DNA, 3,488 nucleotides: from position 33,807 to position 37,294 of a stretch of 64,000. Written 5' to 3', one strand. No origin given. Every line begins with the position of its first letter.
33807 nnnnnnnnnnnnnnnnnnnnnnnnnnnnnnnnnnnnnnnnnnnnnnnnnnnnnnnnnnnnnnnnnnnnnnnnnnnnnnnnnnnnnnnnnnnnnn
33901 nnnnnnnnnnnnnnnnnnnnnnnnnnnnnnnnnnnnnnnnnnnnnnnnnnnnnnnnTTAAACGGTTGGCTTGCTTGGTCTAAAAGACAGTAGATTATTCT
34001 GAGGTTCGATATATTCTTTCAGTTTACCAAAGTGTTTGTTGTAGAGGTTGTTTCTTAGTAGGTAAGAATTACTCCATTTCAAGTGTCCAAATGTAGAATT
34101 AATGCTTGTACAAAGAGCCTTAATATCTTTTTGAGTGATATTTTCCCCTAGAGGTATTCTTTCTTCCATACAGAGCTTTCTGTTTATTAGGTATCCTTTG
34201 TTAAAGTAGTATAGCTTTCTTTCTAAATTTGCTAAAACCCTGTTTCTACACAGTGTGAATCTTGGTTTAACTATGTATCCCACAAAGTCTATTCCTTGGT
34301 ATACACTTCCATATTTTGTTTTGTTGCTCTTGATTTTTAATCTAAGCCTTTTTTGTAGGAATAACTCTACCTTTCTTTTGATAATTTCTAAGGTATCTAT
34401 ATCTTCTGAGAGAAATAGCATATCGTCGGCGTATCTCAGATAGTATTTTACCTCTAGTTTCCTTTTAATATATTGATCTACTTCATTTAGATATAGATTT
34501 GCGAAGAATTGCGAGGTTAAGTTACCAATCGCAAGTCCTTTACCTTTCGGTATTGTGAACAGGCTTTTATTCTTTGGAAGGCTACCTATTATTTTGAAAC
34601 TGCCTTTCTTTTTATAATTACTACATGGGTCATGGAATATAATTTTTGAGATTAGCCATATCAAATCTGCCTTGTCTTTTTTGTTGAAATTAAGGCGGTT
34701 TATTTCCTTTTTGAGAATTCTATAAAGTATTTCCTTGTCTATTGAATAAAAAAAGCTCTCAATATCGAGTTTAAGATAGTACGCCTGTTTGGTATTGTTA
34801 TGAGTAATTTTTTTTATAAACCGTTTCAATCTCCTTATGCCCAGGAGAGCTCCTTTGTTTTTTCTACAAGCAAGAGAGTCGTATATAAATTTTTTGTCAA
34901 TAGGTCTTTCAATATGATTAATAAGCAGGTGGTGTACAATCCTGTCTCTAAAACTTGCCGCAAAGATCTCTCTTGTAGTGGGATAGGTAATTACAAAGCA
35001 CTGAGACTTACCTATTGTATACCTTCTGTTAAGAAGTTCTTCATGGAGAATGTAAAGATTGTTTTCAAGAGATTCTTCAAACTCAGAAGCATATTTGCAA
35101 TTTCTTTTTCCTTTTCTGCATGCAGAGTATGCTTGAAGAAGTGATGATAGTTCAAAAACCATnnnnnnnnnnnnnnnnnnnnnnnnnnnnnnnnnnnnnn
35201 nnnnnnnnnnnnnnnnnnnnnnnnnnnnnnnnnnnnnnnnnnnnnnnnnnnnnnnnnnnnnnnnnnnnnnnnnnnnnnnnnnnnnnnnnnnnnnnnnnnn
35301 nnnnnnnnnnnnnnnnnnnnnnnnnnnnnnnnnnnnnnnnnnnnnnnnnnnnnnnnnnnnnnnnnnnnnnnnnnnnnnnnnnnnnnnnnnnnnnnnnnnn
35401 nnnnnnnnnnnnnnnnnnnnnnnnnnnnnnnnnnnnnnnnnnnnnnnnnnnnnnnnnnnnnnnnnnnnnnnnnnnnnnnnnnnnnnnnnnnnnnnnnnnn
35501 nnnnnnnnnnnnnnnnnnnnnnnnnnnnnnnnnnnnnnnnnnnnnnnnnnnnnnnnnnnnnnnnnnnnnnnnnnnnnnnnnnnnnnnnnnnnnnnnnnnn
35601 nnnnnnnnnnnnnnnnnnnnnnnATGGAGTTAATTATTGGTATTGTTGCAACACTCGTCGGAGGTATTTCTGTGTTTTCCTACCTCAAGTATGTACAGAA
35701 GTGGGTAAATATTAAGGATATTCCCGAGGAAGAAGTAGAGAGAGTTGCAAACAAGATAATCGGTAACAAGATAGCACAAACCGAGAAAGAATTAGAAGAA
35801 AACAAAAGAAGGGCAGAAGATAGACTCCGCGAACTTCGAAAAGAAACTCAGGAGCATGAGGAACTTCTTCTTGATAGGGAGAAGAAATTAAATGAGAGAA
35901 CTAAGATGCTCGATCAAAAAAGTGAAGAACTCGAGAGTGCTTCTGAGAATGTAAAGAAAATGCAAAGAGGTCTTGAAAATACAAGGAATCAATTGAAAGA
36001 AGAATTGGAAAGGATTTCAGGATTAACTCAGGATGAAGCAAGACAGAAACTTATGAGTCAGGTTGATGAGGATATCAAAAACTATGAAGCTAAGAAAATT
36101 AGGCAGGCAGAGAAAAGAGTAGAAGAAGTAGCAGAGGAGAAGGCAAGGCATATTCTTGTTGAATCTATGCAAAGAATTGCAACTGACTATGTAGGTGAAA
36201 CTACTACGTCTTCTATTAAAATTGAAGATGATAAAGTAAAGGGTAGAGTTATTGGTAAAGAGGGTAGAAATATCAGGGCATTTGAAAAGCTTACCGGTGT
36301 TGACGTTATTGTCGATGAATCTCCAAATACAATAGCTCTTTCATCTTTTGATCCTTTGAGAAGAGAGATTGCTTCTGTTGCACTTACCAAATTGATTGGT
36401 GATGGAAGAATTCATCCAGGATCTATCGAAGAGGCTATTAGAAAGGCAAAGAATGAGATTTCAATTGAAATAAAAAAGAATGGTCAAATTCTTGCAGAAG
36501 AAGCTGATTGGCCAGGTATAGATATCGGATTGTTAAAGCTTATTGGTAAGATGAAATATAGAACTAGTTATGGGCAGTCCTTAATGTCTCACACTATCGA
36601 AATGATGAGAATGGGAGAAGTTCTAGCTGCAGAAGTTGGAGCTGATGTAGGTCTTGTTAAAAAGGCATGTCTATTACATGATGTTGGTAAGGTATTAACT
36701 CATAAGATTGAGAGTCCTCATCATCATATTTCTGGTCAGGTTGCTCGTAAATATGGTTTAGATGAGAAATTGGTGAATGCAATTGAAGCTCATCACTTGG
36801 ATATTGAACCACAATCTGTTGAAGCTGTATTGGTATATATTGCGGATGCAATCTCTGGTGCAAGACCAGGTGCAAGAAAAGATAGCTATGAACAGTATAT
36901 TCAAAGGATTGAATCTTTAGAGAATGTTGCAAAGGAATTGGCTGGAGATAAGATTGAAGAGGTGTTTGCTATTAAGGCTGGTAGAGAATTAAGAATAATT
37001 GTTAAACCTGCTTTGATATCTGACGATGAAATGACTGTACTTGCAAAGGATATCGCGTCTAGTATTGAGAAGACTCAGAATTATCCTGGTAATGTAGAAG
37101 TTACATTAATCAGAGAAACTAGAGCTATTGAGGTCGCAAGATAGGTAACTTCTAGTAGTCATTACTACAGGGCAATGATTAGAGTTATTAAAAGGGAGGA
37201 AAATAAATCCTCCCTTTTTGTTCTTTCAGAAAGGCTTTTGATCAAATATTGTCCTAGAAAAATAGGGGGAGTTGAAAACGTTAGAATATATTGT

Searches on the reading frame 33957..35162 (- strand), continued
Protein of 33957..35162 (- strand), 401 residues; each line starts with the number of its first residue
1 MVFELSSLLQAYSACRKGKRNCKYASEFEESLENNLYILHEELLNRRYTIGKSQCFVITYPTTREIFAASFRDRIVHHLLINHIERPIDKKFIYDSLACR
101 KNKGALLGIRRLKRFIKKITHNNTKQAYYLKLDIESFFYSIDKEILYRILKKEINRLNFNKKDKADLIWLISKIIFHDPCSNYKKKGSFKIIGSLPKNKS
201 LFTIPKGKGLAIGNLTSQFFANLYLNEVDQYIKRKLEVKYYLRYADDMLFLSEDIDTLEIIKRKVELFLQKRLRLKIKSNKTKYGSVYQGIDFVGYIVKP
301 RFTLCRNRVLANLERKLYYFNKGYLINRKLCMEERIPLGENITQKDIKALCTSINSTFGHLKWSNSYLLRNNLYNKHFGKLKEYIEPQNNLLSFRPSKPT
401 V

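Call 79: find_encoding_contigs(protein=P0128, flank=3000, max_places=2)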
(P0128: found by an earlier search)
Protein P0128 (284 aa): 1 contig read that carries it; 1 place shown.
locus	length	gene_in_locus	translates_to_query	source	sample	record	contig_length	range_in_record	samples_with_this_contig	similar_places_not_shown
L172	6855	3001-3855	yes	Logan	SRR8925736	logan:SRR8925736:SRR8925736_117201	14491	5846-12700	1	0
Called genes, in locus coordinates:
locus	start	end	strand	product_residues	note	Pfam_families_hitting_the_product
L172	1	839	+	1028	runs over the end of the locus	PF00041:fn3 (faint), PF25059:FN3_DSCAM-DSCAML_C (faint), PF16656:Pur_ac_phosph_N (weak)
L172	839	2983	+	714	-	PF00005:ABC_tran, PF13304:AAA_21 (faint), PF12704:MacB_PCD, PF02687:FtsX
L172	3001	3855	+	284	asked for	PF07603:Lcl_C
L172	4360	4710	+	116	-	PF05635:23S_rRNA_IVP (faint), PF22296:bAvd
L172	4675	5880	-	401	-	PF00078:RVT_1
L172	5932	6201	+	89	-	-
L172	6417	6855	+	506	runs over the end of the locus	PF12072:RNase_Y_N, PF00013:KH_1 (weak), PF01966:HD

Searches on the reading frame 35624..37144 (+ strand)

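Call 6: search_protein_families(library=pfam, proteins=[window:35624-37144:+], max_evalue=0.01)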
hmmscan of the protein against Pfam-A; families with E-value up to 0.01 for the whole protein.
window:35624-37144:+ (506 aa): 5 families
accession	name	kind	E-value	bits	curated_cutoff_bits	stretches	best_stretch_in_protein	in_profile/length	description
PF12072.13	RNase_Y_N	-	8.7e-26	91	32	1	36-189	41-201/201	RNase Y N-terminal region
PF01966.28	HD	-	8.6e-16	58.7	22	1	322-411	3-114/116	HD domain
PF00013.35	KH_1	-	1.5e-06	28.3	21.5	1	204-248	9-58/66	KH domain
PF13083.13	KH_KhpA-B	-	0.00037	20.8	32.1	1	178-223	11-57/73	KhpA/KhpB, KH domain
PF20270.3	CATRA-C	-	0.0018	19.4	24.6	1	54-157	23-133/137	CASPASE and TPR Repeat-Associated C-terminal domain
